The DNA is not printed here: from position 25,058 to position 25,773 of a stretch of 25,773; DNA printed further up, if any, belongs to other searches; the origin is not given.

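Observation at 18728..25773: Giant secreted Ig-like repeat protein combining a Sec signal peptide, 21 tandem-95 repeats, cadherin/VCBS-like domains and an RTX beta-roll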

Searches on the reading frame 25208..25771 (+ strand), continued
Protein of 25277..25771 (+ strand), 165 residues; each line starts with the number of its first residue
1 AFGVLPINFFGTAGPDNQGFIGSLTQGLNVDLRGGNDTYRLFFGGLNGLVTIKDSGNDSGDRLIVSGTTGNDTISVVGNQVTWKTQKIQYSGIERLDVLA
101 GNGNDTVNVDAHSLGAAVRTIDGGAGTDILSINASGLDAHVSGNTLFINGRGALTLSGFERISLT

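Call 67: fold_search(model_id=the predicted structure, library=pdb)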
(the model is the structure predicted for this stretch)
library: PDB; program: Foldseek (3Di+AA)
matches with E <= 10: 130; with E <= 0.001: 0
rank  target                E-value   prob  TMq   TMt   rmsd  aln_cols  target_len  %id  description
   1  6sus                  2.7e-02  0.25  0.24  0.17  12.9       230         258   16  Crystal structure of RTX domain blocks IV and V of adenylate cyclase toxin from Bordetella pertussis (released 2020-09-16)
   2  7rah_E                3.6e-02  0.25  0.23  0.13  14.6       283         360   14  Adenylate cyclase toxin RTX domain fragment bound to M1H5 Fab and M2B10 Fab (released 2021-09-15)
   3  2qua                  5.4e-02  0.72  0.37  0.12  14.4       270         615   14  Crystal structure of LipA from Serratia marcescens (released 2007-08-28)
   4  2z8z                  9.5e-02  0.51  0.33  0.10  13.1       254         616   12  Crystal structure of a platinum-bound S445C mutant of Pseudomonas sp. MIS38 lipase (released 2007-10-30)
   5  9p6c_B                1.5e-01  0.21  0.25  0.26   9.3       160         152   23  RTX domain block V of adenylate cyclase toxin with mutations D1533N, A1542N, D1560N, S1569N, D1587N, H1598N, H1608N (released 2025-12-24)
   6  2z8x                  1.7e-01  0.38  0.33  0.11  13.3       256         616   12  Crystal structure of extracellular lipase from Pseudomonas sp. MIS38 (released 2007-10-30)
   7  3vi1_A                1.9e-01  0.54  0.40  0.18   6.0       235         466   16  Crystal structure of Pseudomonas aerginosa alkaline protease complexed with Substance P(1-6) (released 2012-09-19)
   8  7usl_C                2.0e-01  0.14  0.25  0.09  14.7       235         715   14  Integrin alphaM/beta2 ectodomain in complex with adenylate cyclase toxin RTX751 and M1F5 Fab (released 2022-08-17)
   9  2zvd_A                2.3e-01  0.30  0.32  0.11  13.5       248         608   11  Crystal structure of Pseudomonas sp. MIS38 lipase in an open conformation (released 2009-11-10)
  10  9euv                  2.5e-01  0.15  0.26  0.03  14.0       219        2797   10  Lymphostatin, conformation 1 (composite structure) (released 2025-04-09)
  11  5cvw                  2.9e-01  0.18  0.25  0.27  11.2       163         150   20  CRYSTAL STRUCTURE OF RTX DOMAIN BLOCK V OF ADENYLATE CYCLASE TOXIN FROM BORDETELLA PERTUSSIS (released 2015-09-09)
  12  1kap_P                3.1e-01  0.30  0.33  0.15   7.0       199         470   16  THREE-DIMENSIONAL STRUCTURE OF THE ALKALINE PROTEASE OF PSEUDOMONAS AERUGINOSA: A TWO-DOMAIN PROTEIN WITH A CALCIUM BI (released 1995-10-15)
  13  9euw                  3.1e-01  0.25  0.31  0.03  14.6       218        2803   10  Lymphostatin, conformation 2 (composite structure) (released 2025-04-09)
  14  2zj6                  3.9e-01  0.21  0.32  0.10  13.4       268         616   13  Crystal structure of D337A mutant of Pseudomonas sp. MIS38 lipase (released 2008-12-02)
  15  3p4g_B                4.9e-01  0.23  0.27  0.15  10.9       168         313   19  X-ray crystal structure of a hyperactive, Ca2+-dependent, beta-helical antifreeze protein from an Antarctic bacterium (released 2011-04-27)
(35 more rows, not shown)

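Call 72: search_protein_families(library=pfam, alignment_id=A2, max_evalue=1)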
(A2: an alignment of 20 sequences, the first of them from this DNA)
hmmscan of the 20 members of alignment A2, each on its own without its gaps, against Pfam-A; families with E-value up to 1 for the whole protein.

A. member 1, seq(165 aa): 0 families

B. families by the number of members that match (of 20 scanned): 5 families
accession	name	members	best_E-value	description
PF00353.25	HemolysinCabind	1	0.01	RTX calcium-binding nonapeptide repeat (4 copies)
PF18883.6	AC_1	1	0.013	Autochaperone Domain Type 1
PF17752.6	BLF1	1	0.044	Burkholderia lethal factor 1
PF25230.1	DUF7846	1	0.14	Domain of unknown function (DUF7846)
PF25484.1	DUF7907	1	0.15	Domain of unknown function (DUF7907)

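Call 75: find_encoding_contigs(protein=P0128, flank=10000, max_places=2)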
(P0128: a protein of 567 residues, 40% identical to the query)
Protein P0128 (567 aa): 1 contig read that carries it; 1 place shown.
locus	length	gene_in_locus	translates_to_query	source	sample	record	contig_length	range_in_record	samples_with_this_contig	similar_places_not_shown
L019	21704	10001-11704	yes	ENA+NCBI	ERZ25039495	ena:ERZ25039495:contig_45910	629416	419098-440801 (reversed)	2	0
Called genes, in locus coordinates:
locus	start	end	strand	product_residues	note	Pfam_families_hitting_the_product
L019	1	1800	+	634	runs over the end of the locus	PF00664:ABC_membrane, PF00005:ABC_tran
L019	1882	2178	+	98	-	PF02148:zf-UBP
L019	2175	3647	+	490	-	PF06609:TRI12 (faint), PF07690:MFS_1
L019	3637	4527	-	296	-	PF14870:PSII_BNR (faint), PF02012:BNR (faint)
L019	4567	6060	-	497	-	PF14344:DUF4397 (weak)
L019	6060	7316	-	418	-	PF05977:MFS_3, PF07690:MFS_1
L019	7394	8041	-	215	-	PF00574:CLP_protease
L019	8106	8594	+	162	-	PF10604:Polyketide_cyc2 (weak), PF08327:AHSA1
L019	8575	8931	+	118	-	PF25213:HVO_A0261_N (weak), PF01022:HTH_5 (weak), PF12840:HTH_20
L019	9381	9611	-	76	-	-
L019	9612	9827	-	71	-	-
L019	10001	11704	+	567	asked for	PF17803:Cadherin_4, PF17892:Cadherin_5, PF17963:Big_9, PF23795:SH3_YKFC_2nd (faint)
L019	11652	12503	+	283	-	-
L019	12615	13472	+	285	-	-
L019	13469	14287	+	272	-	-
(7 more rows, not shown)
